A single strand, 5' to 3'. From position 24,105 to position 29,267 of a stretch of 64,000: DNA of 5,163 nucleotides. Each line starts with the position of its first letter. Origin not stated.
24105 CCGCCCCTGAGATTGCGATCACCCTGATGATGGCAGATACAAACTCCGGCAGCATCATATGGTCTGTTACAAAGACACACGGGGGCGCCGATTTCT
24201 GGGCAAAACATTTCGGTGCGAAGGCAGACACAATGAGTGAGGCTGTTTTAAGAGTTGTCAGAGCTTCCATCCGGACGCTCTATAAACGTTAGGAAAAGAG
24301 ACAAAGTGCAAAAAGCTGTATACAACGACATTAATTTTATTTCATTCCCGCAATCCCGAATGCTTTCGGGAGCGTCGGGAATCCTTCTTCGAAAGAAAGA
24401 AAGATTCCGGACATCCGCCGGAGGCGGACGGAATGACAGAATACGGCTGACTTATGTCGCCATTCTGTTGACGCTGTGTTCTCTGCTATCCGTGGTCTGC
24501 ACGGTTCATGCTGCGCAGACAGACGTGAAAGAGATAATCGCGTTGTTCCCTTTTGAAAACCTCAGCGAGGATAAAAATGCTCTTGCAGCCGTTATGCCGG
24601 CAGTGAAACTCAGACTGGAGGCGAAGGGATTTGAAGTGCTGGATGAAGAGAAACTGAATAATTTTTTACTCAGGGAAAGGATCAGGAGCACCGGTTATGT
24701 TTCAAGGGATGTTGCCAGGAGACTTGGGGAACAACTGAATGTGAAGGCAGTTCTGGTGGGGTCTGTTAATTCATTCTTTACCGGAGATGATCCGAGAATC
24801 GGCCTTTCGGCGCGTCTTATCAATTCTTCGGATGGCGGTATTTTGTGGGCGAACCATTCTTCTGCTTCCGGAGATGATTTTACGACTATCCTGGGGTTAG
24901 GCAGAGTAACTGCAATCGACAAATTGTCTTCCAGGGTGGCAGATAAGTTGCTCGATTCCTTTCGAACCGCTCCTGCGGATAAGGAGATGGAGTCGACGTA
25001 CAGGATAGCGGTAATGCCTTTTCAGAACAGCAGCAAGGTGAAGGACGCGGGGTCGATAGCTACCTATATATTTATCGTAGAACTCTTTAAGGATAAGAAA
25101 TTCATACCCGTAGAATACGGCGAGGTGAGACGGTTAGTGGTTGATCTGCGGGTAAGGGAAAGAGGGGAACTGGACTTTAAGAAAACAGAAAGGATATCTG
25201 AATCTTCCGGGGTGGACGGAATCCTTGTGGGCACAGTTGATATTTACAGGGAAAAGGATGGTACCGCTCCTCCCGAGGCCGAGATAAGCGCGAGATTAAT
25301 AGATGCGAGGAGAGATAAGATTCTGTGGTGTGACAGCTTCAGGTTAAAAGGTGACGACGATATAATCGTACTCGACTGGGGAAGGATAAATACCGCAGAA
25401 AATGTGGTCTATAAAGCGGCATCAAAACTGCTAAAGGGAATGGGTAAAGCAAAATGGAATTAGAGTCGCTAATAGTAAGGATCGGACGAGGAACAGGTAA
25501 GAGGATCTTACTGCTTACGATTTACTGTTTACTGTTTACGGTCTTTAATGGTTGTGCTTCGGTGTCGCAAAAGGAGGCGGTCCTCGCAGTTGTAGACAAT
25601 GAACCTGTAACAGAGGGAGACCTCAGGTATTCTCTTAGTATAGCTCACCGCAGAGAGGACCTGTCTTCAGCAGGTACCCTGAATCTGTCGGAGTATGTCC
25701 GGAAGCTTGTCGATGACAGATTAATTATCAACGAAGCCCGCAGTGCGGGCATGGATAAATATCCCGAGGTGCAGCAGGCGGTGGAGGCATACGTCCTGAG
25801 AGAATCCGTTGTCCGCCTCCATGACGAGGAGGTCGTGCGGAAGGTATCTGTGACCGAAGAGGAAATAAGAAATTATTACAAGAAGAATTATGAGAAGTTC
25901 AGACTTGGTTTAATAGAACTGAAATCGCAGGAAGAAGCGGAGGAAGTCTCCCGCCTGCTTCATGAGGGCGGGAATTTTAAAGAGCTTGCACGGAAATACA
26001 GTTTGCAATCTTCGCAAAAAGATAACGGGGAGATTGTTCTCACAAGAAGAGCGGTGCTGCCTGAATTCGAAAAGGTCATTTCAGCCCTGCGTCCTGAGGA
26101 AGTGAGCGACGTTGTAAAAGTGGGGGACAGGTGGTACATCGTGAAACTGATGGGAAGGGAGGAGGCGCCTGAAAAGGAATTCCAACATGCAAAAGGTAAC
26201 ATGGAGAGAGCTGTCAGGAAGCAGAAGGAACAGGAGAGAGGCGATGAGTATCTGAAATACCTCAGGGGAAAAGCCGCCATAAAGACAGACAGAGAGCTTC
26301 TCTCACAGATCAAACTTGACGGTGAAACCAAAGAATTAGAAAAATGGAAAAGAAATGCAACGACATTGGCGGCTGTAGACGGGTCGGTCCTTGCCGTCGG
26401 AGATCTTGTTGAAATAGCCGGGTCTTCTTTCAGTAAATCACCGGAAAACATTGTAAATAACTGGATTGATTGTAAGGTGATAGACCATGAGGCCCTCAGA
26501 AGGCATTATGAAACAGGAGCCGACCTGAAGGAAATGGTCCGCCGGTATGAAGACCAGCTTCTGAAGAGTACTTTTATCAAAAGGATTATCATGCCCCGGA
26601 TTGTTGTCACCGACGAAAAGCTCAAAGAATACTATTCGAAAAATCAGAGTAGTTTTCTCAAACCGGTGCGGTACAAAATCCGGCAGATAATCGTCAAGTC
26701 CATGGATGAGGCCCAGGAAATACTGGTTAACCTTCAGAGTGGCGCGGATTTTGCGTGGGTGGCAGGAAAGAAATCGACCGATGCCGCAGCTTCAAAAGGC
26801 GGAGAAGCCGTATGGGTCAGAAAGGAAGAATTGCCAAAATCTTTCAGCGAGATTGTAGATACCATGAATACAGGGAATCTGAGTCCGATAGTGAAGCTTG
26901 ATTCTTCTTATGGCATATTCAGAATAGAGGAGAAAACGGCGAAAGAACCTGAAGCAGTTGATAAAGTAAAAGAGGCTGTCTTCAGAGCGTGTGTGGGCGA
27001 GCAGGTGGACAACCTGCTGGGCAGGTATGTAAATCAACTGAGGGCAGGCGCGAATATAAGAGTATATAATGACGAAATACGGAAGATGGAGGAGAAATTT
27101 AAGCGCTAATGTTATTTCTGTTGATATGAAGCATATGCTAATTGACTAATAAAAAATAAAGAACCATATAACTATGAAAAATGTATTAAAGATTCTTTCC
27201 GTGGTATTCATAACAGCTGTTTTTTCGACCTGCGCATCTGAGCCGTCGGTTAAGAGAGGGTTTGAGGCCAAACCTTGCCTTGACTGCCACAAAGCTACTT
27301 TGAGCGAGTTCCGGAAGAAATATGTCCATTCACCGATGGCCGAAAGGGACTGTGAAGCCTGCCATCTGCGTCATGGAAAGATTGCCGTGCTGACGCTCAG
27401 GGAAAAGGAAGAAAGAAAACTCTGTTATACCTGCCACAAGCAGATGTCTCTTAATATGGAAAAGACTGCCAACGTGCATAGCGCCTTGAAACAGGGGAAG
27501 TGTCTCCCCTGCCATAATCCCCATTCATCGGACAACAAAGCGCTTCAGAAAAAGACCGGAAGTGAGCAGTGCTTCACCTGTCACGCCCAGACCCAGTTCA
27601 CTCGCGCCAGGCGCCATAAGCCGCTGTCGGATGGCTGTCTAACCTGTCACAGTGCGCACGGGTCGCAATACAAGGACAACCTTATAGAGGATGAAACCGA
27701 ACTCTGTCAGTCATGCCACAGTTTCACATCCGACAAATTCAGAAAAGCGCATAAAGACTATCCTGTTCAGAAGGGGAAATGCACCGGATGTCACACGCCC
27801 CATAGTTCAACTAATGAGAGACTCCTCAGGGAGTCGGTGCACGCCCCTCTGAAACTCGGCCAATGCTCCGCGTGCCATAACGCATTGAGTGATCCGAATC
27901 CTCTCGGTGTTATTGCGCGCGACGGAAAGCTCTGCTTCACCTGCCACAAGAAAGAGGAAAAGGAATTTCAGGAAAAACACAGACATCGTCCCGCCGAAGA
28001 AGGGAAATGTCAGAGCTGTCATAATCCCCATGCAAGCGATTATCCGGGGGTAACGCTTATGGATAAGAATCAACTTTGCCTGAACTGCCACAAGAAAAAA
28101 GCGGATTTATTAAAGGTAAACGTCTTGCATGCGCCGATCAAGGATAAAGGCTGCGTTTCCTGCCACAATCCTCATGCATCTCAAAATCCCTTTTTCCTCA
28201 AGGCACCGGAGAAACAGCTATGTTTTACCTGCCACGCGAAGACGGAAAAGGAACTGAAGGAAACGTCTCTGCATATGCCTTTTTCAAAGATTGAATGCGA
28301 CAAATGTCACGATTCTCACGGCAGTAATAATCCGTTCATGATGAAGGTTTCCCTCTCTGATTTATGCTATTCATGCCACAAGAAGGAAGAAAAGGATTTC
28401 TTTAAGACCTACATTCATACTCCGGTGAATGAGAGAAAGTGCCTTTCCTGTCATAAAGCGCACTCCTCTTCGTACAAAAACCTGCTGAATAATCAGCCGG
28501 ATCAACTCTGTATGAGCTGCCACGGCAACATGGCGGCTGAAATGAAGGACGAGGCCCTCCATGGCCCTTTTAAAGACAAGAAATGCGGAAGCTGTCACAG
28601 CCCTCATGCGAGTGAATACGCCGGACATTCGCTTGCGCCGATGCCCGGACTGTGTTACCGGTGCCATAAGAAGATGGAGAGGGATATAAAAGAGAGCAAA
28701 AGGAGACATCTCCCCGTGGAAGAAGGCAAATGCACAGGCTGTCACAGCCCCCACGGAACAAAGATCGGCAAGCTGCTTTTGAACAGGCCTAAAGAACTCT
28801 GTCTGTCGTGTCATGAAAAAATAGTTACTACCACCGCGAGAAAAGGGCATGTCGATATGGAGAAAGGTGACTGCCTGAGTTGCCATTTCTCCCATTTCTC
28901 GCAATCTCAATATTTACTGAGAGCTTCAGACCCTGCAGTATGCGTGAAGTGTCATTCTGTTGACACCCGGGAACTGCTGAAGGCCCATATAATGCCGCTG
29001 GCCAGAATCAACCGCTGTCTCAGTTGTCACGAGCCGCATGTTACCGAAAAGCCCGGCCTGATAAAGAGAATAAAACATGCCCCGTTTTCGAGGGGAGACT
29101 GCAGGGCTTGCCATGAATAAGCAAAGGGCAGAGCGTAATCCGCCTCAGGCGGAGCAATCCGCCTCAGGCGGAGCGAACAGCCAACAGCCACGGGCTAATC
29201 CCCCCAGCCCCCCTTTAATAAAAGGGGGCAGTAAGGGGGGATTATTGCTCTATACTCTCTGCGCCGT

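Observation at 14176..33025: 18.7-kb OmcS-like cytochrome 'nanowire' locus with a dedicated envelope module, adjacent to a Wood-Ljungdahl operon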

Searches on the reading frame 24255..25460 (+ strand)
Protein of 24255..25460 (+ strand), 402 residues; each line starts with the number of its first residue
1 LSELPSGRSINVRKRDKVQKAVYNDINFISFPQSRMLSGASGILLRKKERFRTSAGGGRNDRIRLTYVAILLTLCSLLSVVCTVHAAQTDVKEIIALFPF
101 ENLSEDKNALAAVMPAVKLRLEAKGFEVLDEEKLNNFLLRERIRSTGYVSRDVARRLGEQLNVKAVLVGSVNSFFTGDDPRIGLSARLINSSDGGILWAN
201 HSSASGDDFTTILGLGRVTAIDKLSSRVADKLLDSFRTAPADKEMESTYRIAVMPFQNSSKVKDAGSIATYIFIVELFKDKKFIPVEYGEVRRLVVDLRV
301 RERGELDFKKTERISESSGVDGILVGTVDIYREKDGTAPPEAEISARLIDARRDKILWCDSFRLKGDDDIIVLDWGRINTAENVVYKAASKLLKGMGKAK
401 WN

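Call 6: search_protein_families(library=pfam, max_evalue=0.01, proteins=[window:24255-25460:+])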
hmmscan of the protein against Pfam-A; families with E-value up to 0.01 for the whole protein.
window:24255-25460:+ (402 aa): 3 families
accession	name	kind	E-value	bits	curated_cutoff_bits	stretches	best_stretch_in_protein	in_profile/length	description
PF17680.6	FlgO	-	1.8e-06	28.3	22.6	0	118-201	46-122/130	FlgO protein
PF03783.19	CsgG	-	0.00026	20.8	20.8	0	250-331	11-101/210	Curli production assembly/transport component CsgG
PF05643.16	GNA1162-like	-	0.00027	21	25.9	0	93-211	13-135/185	Putative lipoprotein GNA1162-like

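Call 96: search_solved_structures(query=window:24255-25460:+, max_evalue=1)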
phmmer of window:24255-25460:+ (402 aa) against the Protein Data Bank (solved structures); distinct sequences matched with E-value up to 1: 0.

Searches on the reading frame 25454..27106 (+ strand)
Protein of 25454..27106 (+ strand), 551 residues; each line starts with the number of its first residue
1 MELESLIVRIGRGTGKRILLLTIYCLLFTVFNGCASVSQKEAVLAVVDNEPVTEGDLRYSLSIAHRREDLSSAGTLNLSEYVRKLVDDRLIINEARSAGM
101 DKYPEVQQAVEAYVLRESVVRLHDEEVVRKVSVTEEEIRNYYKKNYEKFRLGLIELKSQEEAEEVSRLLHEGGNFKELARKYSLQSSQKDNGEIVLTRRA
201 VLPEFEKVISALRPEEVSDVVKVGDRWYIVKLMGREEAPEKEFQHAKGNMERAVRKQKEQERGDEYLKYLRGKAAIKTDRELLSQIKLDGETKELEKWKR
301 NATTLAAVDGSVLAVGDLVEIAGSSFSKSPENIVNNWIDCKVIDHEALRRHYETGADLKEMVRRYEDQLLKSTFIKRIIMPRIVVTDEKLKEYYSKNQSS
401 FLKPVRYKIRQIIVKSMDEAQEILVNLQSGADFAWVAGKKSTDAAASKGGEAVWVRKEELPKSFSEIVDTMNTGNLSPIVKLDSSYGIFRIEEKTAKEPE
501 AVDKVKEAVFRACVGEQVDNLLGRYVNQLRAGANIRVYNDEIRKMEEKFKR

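Call 7: search_protein_families(library=pfam, max_evalue=0.01, proteins=[window:25454-27106:+])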
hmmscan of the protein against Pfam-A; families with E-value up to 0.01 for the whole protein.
window:25454-27106:+ (551 aa): 3 families
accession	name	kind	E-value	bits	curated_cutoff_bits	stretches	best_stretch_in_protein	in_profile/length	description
PF13145.12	Rotamase_2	-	3e-33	115.6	27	2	133-247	1-120/121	PPIC-type PPIASE domain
PF00639.27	Rotamase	-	3.9e-25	89.1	21.7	2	158-233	18-96/97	PPIC-type PPIASE domain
PF13616.12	Rotamase_3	-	9.9e-20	71.7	22.5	2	417-491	37-110/116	PPIC-type PPIASE domain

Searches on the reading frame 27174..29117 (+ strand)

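Call 7: search_protein_families(library=pfam, max_evalue=0.01, proteins=[window:27174-29117:+])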
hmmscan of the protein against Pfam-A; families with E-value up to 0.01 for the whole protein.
window:27174-29117:+ (648 aa): 7 families
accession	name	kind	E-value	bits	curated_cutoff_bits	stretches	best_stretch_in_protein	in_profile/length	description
PF09699.15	Paired_CXXCH_1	-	1e-142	464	20.6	13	319-358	1-40/41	Doubled CXXCH motif (Paired_CXXCH_1)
PF14522.11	Cytochrome_C7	-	2.1e-28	98.4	24.8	4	32-89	13-67/67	Cytochrome c7 and related cytochrome c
PF14537.11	Cytochrom_c3_2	-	1.7e-22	80.1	25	4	325-403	7-79/79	Cytochrome c3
PF22113.1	Mtrc-MtrF_II-IV_dom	-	5.6e-19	68.8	30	1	105-239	4-131/176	Outer membrane cytochrome MtrC/MtrF-like, domains II/IV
PF02085.21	Cytochrom_CIII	-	7.2e-14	52.4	22.9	1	367-450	25-101/101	Class III cytochrome C family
PF22678.1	Cytochrom_c_NrfB-like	-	6.3e-13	49.5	27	1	293-340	27-74/89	Cytochrome c-type protein NrfB-like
PF13435.11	Cytochrome_C554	-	6.8e-10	40.2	20.8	0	254-331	2-83/84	Cytochrome c554 and c-prime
